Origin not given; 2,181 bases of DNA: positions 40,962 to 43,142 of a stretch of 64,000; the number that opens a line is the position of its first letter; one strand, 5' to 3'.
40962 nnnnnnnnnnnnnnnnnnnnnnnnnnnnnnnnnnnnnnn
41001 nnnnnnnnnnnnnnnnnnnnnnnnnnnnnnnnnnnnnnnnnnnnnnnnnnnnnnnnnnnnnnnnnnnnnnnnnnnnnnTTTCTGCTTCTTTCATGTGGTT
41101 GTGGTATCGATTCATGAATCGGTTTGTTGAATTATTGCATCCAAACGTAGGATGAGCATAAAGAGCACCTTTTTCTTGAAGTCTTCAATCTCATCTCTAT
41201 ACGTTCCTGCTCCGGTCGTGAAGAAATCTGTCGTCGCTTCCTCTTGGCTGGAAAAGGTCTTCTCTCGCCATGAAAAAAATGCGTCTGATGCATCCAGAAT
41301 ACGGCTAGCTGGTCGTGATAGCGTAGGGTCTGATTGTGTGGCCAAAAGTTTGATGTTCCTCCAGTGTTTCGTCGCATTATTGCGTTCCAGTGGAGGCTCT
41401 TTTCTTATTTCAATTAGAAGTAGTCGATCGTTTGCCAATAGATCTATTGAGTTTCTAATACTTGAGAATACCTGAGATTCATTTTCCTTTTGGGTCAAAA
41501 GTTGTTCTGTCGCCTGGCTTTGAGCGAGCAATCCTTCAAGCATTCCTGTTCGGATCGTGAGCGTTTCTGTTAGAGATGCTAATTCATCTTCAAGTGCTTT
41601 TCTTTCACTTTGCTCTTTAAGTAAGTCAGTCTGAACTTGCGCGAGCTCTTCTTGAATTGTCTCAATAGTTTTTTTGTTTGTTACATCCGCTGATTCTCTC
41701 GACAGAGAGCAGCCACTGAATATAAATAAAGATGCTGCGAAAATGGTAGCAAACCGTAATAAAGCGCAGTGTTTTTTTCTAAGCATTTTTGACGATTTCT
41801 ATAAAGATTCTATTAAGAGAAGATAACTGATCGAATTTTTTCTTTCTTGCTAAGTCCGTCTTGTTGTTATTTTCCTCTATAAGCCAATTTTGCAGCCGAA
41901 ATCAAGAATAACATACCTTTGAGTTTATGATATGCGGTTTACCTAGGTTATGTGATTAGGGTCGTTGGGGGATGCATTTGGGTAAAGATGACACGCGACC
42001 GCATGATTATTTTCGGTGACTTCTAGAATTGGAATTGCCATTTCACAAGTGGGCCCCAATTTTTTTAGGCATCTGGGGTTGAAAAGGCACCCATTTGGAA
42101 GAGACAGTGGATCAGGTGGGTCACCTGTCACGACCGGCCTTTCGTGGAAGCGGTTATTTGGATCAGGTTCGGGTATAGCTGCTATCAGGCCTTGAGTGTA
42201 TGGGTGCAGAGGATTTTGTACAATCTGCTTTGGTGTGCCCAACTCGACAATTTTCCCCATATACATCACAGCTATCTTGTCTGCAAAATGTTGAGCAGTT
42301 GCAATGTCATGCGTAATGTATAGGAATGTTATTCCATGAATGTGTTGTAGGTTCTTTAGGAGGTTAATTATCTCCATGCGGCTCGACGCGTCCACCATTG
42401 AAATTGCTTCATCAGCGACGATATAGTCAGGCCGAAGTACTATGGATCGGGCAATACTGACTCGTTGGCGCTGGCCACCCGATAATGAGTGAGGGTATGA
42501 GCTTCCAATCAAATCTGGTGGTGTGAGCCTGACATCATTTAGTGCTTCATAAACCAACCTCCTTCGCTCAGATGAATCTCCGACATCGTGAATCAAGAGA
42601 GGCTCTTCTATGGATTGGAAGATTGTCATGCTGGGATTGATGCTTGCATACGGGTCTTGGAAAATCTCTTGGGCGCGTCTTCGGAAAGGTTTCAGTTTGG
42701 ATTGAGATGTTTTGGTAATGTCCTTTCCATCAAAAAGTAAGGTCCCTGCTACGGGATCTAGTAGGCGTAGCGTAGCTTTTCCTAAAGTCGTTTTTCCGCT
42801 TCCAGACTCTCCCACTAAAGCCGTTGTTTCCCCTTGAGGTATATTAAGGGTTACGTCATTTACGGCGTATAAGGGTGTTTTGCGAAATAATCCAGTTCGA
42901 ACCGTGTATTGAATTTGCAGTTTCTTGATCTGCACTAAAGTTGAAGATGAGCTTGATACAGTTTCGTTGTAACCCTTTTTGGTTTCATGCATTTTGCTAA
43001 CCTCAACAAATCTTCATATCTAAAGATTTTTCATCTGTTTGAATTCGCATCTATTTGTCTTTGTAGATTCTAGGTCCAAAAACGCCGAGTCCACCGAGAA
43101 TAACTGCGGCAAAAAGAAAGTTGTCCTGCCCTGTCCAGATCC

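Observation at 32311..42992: Peptide-type ABC transporter operon interrupted by a large Asp-box beta-propeller protein and a coiled-coil lipoprotein; giant membrane-anchored binding protein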

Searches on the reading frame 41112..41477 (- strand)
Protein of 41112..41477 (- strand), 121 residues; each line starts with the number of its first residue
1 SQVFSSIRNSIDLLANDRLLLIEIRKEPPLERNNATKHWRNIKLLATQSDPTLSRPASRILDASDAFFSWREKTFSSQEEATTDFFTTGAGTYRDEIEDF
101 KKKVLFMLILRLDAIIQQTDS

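Call 73: search_protein_representatives(alignment_id=A5)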
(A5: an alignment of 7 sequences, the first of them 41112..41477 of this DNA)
Query: 7 sequences, 116 profile positions. Proteins with E-value up to 0.001 (for the whole library): 207; up to 1e-10: 186; up to 1e-30: 42. The best 150 are listed.
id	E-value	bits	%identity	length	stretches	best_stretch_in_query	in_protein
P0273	1.0e-49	183.3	-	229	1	1-116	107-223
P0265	1.0e-48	180.1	-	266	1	2-114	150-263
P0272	2.7e-46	172.3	-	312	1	2-114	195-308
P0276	3.0e-45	168.9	-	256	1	2-113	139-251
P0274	3.1e-43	162.4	-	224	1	1-114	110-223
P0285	2.0e-37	143.7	-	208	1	2-113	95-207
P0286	3.5e-37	142.9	-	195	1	2-113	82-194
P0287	1.1e-36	141.4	-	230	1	4-113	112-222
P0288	2.2e-36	140.3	-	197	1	3-113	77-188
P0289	1.8e-35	137.4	-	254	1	3-114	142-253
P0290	2.1e-34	134.0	-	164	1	2-114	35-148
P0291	2.2e-34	133.9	-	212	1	2-114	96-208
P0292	3.0e-34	133.5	-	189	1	2-113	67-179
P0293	3.0e-34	133.4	-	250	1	2-113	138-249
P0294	4.8e-34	132.8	-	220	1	6-111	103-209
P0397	4.9e-21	90.9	-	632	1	2-110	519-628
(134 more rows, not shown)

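Call 74: search_protein_families(library=pfam, proteins=[P0397], max_evalue=0.001)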
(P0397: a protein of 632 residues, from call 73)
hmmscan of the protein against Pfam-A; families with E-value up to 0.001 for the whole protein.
P0397 (632 aa): 4 families
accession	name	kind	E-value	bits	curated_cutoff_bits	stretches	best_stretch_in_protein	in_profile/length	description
PF03572.23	Peptidase_S41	-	5.1e-19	68.9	24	1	241-404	2-164/165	Peptidase family S41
PF14684.11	Tricorn_C1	-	4.4e-10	39.8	24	1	64-115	8-59/59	Tricorn protease C1 domain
PF17820.7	PDZ_6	-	4.4e-09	36.4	27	1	161-207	2-52/54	PDZ domain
PF13180.12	PDZ_2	-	0.00014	22.6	27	1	156-190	11-45/80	PDZ domain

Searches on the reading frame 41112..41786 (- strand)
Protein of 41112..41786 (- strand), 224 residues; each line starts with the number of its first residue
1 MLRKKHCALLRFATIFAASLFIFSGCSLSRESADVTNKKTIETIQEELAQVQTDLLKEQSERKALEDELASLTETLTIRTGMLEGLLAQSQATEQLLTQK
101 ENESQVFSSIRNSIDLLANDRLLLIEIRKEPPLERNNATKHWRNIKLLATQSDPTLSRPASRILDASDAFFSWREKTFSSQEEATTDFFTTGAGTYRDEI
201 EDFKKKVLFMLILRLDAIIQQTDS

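Call 4: search_protein_families(library=pfam, proteins=[window:41112-41786:-], max_evalue=0.01)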
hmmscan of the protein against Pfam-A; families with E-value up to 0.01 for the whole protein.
window:41112-41786:- (224 aa): 0 families

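Call 5: search_protein_families(library=ncbifam, proteins=[window:41112-41786:-], max_evalue=0.01)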
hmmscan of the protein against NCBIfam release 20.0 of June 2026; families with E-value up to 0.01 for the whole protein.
window:41112-41786:- (224 aa): 0 families

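Call 53: search_protein_families(library=pfam, proteins=[window:41112-41786:-], max_evalue=1)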
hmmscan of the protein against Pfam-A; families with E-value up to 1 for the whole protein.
window:41112-41786:- (224 aa): 2 families
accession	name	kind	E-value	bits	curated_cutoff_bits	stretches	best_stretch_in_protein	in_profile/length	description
PF09762.14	CCDC93_CC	-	0.075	12.5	30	1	35-153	132-249/429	CCDC93 coiled-coil domain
PF10459.15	Peptidase_S46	-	0.27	10.3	22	1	31-209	263-436/698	Peptidase S46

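Call 59: find_homologous_proteins(query=A4, max_evalue=0.001)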
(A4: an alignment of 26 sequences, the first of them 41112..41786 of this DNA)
Query A4 (26 sequences) (224 aa, profile of the alignment): 44 proteins with E <= 0.001 among 8000 candidates.
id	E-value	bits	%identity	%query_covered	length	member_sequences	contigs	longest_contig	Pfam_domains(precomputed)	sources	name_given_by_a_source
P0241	2.8e-77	278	24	78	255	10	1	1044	-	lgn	-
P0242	1.2e-76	276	26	79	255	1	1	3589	-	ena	-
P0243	2.8e-74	268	28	82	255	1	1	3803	-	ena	-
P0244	8.3e-74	267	28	82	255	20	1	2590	-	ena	-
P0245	1.2e-73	266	28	82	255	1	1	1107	-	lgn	-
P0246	1.3e-73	266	28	82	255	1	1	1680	-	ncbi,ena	-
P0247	1.4e-73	266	28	82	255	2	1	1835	-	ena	-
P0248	1.7e-73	265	28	82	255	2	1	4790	-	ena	-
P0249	2.1e-73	265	28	82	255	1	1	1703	-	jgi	-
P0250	2.2e-73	265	28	82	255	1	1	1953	-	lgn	-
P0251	2.8e-73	265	24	78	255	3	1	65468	-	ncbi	-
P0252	3.7e-73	264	29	82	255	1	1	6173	-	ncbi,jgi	-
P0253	1.0e-72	263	28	59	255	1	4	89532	-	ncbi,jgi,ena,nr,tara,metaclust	ncbi:MAG: hypothetical protein FI703_02460 [SAR202 cluster bacterium]|nr:hypothetical protein [SAR20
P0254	6.4e-71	257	25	81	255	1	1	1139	-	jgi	jgi:septal ring factor EnvC (AmiA/AmiB activator)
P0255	4.6e-69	251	28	82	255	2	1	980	-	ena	-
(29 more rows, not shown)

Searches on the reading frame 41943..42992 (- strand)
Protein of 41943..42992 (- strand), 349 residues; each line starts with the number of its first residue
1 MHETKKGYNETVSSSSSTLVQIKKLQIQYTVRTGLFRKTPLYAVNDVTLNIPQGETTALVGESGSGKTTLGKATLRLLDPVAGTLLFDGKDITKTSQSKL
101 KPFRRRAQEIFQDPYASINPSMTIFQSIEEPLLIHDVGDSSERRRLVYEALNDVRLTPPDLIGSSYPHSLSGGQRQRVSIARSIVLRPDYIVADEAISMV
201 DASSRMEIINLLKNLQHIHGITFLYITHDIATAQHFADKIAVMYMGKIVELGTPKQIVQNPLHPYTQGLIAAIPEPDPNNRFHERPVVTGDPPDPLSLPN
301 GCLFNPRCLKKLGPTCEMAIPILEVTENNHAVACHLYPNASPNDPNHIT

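Call 4: search_protein_families(library=pfam, proteins=[window:41943-42992:-], max_evalue=0.01)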
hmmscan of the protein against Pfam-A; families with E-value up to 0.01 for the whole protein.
window:41943-42992:- (349 aa): 5 families
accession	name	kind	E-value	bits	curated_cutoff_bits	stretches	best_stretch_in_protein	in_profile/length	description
PF00005.33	ABC_tran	-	1.4e-29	103.8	25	1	44-197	1-136/137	ABC transporter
PF08352.17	oligo_HPY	-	8.4e-18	65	27.1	1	249-311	1-61/65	Oligopeptide/dipeptide transporter, C-terminal region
PF13401.12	AAA_22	-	0.00011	23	27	1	57-217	8-109/130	AAA domain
PF13555.12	AAA_29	-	0.00024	21.3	27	1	47-80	15-48/61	P-loop containing region of AAA domain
PF02463.25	SMC_N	-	0.0073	16.2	40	0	53-241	23-209/220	RecF/RecN/SMC N terminal domain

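Call 5: search_protein_families(library=ncbifam, proteins=[window:41943-42992:-], max_evalue=0.01)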
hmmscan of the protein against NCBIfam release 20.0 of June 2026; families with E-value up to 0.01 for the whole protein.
window:41943-42992:- (349 aa): 189 families (the best 25 are shown)
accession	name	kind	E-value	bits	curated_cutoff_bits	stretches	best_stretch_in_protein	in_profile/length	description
NF008453.0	PRK11308.1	subfamily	3.1e-88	296.2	408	1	14-337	7-326/334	dipeptide ABC transporter ATP-binding protein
NF011659.0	PRK15079.1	equivalog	9.2e-81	271.1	540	1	13-335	5-329/334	murein tripeptide/oligopeptide ABC transporter ATP binding protein OppF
NF007613.0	PRK10261.1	equivalog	2.6e-80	270.6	1077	1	10-297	305-591/623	glutathione ABC transporter ATP-binding protein GsiA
NF043071.1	DppF_dipep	equivalog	3.2e-78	263.4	660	1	12-335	6-325/331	dipeptide ABC transporter ATP-binding subunit DppF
NF043078.1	MMSYN1_0168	equivalog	2e-67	228.2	800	3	134-284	460-608/649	oligopeptide ABC transporter ATP-binding protein OppF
NF011713.0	PRK15134.1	equivalog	1.3e-62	212.1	834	1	5-271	261-527/529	microcin C ABC transporter ATP-binding protein YejF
TIGR02769.1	nickel_nikE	equivalog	1.4e-60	205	332.55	1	18-281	1-261/265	nickel import ATP-binding protein NikE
NF007010.1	PRK09473.1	subfamily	2.7e-58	197.2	575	1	19-336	1-313/318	oligopeptide ABC transporter ATP-binding protein OppD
NF008246.0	PRK11022.1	equivalog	3.3e-58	197.3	541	1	19-336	3-316/326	dipeptide ABC transporter ATP-binding protein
NF011692.0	PRK15112.1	equivalog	2.7e-57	194.4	452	1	17-272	3-253/269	putrescine export ABC transporter ATP-binding protein SapF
NF007739.0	PRK10419.1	subfamily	1.5e-54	185.3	354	1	18-253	2-235/268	nickel ABC transporter ATP-binding protein NikE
TIGR01186.1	proV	subfamily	1.7e-50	172.2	326.6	1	42-270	7-230/363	betaine/proline/choline family ABC transporter ATP-binding protein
NF047576.1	opine_ATP_CntF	equivalog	5e-50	170.2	385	1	42-272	18-252/264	staphylopine uptake ABC transporter ATP-binding protein CntF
NF047578.1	opine_ATP_CntD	equivalog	6e-50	169.9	380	1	42-272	18-252/266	staphylopine uptake ABC transporter ATP-binding protein CntD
TIGR02770.1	nickel_nikD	equivalog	1e-49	169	318.7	1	44-272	2-228/230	nickel import ATP-binding protein NikD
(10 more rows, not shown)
